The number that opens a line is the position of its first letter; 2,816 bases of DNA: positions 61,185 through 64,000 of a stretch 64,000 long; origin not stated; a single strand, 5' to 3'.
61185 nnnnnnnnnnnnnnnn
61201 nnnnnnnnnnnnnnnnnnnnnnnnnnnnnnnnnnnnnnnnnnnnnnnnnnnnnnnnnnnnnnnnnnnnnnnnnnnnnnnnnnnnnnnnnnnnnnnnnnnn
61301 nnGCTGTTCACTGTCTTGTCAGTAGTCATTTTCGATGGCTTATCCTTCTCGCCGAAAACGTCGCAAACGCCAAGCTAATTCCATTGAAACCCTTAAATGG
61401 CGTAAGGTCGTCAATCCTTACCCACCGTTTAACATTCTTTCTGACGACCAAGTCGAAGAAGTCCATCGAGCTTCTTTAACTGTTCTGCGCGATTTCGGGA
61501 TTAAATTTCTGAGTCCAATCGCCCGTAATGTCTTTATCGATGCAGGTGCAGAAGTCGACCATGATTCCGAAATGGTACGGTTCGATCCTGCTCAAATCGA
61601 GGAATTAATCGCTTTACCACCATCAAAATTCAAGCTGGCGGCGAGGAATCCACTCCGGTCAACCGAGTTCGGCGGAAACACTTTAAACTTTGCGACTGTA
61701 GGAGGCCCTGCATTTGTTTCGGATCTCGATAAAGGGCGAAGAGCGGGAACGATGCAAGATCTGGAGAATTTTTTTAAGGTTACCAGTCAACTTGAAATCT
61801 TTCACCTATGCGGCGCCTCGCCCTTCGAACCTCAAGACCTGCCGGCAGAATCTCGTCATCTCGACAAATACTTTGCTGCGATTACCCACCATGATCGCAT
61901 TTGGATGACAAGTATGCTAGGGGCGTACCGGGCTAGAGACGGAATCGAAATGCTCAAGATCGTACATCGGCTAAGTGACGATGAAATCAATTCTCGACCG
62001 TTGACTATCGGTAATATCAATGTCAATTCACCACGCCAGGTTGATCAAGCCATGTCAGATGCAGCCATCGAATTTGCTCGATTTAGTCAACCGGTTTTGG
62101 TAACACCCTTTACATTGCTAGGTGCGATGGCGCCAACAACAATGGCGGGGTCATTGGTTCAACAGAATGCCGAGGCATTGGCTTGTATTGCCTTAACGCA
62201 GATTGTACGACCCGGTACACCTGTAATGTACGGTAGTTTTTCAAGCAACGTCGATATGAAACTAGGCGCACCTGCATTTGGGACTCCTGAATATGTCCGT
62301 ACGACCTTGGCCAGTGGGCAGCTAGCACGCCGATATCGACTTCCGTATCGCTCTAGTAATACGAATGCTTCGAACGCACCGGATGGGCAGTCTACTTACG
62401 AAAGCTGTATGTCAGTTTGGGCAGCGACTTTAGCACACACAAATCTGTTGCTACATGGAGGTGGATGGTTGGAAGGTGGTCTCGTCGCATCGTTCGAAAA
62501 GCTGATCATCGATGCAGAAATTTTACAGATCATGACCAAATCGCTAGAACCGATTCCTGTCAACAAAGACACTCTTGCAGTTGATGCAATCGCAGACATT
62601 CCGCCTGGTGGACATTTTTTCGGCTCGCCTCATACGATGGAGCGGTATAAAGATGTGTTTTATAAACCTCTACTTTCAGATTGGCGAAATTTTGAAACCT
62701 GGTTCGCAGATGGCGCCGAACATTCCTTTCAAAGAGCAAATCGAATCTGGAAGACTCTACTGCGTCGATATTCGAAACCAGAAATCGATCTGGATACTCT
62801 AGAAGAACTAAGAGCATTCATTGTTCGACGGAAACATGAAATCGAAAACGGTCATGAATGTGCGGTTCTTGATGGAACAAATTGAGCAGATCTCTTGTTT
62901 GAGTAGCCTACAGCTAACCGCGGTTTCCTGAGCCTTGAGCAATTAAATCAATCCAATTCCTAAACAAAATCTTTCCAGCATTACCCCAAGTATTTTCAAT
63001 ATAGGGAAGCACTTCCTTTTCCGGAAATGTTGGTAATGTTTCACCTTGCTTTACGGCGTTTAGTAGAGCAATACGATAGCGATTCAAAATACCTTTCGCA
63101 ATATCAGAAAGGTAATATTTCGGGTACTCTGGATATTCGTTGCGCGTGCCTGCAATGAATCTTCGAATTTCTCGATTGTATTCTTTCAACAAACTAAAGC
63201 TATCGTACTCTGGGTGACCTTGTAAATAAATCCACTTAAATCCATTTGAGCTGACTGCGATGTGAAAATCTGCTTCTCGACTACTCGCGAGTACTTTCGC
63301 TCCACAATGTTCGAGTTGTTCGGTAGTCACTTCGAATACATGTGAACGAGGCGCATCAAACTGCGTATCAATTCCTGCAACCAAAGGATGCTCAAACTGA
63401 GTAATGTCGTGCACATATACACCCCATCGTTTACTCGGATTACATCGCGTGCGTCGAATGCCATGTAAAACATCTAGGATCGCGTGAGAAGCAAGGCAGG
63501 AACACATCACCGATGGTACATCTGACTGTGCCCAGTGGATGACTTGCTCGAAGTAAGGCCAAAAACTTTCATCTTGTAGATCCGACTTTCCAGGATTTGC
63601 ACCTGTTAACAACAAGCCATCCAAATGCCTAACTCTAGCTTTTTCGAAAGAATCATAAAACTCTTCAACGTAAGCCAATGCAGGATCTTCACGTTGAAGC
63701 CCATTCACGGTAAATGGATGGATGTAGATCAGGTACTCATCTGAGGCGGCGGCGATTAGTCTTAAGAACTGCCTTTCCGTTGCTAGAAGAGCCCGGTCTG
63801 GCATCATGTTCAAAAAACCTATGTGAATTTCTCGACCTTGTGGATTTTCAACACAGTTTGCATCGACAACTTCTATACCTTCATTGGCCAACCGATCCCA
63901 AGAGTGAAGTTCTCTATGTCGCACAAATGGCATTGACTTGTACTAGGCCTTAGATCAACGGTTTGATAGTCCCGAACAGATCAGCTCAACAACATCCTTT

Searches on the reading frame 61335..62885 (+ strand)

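Call 96: search_protein_families(library=pfam, proteins=[window:61335-62885:+], max_evalue=0.00001)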
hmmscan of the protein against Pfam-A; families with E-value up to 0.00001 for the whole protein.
window:61335-62885:+ (516 aa): 1 family
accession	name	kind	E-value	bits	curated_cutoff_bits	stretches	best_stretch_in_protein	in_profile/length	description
PF06253.16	MTTB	-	5e-184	612.4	25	1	6-503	5-499/500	Trimethylamine methyltransferase (MTTB)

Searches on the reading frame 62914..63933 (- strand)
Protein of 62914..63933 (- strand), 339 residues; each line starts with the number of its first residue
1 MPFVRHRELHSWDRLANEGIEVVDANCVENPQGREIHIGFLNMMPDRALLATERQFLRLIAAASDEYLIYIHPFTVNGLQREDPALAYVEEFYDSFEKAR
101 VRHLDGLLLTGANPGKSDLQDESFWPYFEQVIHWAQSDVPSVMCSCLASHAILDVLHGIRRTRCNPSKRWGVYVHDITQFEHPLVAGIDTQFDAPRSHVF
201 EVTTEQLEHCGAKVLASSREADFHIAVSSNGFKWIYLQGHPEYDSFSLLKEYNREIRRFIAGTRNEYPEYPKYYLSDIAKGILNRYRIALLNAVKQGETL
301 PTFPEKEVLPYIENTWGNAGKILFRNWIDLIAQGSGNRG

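Call 96: search_protein_families(library=pfam, proteins=[window:62914-63933:-], max_evalue=0.00001)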
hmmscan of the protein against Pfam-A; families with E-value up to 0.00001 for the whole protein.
window:62914-63933:- (339 aa): 1 family
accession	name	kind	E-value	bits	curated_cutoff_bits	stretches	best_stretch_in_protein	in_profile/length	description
PF04204.22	HTS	-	3.1e-65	220.6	27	1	6-332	5-293/298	Homoserine O-succinyltransferase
